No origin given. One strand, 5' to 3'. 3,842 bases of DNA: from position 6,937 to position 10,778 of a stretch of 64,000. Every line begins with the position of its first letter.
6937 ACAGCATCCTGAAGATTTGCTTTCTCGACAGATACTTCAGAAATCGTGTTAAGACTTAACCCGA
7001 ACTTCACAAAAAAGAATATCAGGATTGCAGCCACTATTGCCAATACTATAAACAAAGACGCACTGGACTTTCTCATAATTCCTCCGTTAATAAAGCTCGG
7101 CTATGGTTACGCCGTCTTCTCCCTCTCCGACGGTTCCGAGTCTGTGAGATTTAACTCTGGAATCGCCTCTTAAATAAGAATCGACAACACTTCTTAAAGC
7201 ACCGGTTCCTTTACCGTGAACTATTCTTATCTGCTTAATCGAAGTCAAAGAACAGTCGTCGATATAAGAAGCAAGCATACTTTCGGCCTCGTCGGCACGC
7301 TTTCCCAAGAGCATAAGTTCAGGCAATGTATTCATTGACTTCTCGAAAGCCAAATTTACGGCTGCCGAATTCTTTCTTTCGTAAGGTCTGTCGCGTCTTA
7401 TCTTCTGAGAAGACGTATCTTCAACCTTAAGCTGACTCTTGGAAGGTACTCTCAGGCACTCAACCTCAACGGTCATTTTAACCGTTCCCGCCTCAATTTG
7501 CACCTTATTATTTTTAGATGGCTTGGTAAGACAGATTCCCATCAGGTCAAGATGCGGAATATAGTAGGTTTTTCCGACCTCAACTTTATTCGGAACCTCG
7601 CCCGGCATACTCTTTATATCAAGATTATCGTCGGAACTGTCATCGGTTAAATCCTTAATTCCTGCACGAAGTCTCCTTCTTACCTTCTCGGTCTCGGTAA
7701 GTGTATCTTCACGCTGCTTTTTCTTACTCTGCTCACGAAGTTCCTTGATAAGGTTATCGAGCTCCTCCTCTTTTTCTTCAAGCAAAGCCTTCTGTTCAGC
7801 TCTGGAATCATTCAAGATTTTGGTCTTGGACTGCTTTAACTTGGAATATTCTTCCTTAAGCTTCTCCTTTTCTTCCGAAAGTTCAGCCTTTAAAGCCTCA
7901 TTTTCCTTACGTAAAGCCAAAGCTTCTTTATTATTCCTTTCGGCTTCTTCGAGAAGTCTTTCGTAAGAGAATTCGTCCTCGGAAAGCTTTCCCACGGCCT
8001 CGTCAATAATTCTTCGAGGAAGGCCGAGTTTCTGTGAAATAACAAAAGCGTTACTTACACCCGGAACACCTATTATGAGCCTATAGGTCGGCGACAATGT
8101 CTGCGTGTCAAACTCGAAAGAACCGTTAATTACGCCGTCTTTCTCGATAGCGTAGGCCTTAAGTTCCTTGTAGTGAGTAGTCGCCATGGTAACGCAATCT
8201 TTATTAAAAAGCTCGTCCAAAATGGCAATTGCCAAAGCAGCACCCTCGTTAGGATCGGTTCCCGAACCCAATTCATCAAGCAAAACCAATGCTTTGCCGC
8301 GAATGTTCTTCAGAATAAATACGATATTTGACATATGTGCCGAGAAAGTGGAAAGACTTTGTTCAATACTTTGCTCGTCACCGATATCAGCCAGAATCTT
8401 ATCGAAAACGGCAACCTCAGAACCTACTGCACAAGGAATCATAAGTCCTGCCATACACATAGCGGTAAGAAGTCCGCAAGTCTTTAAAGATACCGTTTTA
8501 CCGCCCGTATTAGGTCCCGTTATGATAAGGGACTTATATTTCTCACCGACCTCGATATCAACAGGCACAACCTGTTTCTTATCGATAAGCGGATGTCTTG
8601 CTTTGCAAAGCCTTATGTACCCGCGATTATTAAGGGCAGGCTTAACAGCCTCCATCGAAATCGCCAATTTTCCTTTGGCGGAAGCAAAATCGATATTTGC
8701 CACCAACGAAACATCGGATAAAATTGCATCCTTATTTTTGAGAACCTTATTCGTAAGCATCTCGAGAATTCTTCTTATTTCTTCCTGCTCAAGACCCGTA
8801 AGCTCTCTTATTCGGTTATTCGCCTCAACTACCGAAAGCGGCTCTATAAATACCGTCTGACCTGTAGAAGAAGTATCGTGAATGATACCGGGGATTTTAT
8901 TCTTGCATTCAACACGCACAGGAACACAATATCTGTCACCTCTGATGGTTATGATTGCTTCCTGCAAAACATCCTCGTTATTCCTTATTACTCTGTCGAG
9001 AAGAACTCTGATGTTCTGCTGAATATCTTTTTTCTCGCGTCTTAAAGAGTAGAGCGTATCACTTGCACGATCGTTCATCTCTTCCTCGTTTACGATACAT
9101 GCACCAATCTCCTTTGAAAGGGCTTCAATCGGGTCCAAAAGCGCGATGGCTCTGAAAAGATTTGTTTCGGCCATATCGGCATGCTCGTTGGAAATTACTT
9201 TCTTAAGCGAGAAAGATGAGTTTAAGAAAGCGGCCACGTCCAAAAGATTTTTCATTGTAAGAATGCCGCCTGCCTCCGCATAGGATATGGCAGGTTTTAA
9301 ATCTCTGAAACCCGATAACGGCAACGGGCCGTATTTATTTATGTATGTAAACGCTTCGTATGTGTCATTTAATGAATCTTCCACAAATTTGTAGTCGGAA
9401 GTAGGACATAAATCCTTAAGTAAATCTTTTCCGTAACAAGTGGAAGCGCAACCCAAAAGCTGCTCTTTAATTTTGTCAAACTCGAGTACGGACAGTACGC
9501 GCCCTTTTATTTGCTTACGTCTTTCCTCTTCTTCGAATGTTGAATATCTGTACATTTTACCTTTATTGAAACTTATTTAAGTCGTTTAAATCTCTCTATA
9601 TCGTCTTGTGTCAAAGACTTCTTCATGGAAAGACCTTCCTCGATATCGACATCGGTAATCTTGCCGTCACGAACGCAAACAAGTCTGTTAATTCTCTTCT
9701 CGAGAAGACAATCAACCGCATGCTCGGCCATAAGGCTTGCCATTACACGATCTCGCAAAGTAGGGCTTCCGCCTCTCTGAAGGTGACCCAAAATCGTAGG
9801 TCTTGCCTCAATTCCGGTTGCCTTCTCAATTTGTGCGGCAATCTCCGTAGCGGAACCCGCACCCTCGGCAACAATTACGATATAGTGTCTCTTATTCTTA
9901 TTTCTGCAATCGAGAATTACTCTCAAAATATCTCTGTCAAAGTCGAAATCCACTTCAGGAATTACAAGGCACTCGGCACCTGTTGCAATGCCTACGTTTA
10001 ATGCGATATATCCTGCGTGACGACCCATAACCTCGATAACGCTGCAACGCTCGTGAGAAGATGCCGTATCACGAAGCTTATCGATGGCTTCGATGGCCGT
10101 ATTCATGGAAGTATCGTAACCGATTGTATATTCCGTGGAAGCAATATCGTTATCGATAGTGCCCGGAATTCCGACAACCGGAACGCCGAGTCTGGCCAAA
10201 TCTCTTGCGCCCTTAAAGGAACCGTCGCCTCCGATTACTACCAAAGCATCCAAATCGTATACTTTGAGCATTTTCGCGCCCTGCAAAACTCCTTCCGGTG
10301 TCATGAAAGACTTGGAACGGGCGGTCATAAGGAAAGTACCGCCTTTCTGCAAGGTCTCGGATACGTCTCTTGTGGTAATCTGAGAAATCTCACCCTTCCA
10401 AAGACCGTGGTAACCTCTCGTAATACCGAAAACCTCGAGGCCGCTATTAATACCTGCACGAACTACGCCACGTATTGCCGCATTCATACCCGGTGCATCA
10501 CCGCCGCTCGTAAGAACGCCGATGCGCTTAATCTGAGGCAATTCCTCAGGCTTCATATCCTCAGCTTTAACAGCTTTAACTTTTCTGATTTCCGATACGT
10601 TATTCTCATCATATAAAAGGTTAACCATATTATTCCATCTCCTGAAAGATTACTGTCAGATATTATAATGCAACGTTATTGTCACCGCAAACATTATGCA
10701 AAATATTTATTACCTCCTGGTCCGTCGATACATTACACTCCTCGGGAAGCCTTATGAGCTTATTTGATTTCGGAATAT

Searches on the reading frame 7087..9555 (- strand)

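Call 61: search_protein_families(library=pfam, proteins=[window:7087-9555:-], max_evalue=0.00001)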
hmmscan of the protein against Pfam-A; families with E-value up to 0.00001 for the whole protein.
window:7087-9555:- (822 aa): 2 families
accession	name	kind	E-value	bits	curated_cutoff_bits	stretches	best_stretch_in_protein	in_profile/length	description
PF00488.27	MutS_V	-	6.7e-33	114.7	30.2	1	343-525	1-185/188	MutS domain V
PF01713.27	Smr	-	1.6e-19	70.2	25.7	1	749-821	3-76/77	Smr domain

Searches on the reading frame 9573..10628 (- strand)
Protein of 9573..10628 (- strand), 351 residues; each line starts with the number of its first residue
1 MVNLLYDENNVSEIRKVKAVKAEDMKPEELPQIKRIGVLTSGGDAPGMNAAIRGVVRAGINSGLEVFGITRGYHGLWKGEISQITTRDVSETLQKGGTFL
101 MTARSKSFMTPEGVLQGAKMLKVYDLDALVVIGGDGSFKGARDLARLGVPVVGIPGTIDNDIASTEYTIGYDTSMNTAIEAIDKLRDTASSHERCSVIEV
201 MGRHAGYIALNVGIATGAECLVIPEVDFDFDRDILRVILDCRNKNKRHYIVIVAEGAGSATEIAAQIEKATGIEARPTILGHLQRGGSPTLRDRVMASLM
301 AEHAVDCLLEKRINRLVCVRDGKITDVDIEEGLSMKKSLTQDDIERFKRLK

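Call 61: search_protein_families(library=pfam, proteins=[window:9573-10628:-], max_evalue=0.00001)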
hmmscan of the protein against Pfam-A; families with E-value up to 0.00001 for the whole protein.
window:9573-10628:- (351 aa): 1 family
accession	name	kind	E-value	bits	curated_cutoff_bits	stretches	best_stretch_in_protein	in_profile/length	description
PF00365.25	PFK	-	2.8e-107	358.7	30.9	1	35-308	1-277/277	Phosphofructokinase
